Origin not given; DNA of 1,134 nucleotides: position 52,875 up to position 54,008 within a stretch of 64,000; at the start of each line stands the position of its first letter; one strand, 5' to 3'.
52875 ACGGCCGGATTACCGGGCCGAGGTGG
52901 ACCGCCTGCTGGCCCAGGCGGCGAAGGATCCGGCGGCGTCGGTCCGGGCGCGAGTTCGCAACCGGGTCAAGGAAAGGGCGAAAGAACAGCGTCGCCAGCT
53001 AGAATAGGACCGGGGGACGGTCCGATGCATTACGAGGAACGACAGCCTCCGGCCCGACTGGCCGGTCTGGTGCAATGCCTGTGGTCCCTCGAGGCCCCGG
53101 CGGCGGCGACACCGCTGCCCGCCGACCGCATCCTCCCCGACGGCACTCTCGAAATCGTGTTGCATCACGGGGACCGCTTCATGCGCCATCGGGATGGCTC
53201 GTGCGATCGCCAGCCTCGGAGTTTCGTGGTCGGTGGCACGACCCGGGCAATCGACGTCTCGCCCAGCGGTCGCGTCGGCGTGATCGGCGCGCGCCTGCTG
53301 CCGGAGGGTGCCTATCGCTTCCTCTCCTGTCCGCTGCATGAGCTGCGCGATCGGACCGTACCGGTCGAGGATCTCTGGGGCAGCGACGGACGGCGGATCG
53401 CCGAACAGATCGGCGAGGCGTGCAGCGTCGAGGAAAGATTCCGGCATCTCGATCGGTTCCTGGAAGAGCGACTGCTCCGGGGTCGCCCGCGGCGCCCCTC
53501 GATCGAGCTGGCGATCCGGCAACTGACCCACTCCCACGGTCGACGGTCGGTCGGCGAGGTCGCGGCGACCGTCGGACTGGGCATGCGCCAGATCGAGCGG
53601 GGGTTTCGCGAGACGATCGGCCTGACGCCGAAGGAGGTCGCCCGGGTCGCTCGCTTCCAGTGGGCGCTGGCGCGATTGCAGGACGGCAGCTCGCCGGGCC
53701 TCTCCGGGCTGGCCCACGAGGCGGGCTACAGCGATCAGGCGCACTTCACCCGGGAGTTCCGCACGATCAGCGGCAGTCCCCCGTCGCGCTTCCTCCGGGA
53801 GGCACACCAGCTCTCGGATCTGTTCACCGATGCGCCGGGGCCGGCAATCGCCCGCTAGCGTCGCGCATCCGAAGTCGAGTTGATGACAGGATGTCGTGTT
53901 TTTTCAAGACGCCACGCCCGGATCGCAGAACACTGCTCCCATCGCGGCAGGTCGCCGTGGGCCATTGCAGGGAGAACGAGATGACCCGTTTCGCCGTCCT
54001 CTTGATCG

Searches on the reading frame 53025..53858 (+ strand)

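Call 74: search_protein_families(library=pfam, proteins=[window:53025-53858:+], max_evalue=0.00001)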
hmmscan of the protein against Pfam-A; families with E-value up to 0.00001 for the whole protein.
window:53025-53858:+ (277 aa): 3 families
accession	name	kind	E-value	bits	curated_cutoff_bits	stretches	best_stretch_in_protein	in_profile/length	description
PF20240.3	DUF6597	-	5.2e-21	75.1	27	1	5-113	2-103/103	Domain of unknown function (DUF6597)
PF12833.13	HTH_18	-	1.9e-15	57.3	33.6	1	180-258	2-79/80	Helix-turn-helix domain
PF00165.29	HTH_AraC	-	6.8e-07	29.7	26.6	0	229-256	14-40/42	Bacterial regulatory helix-turn-helix proteins, AraC family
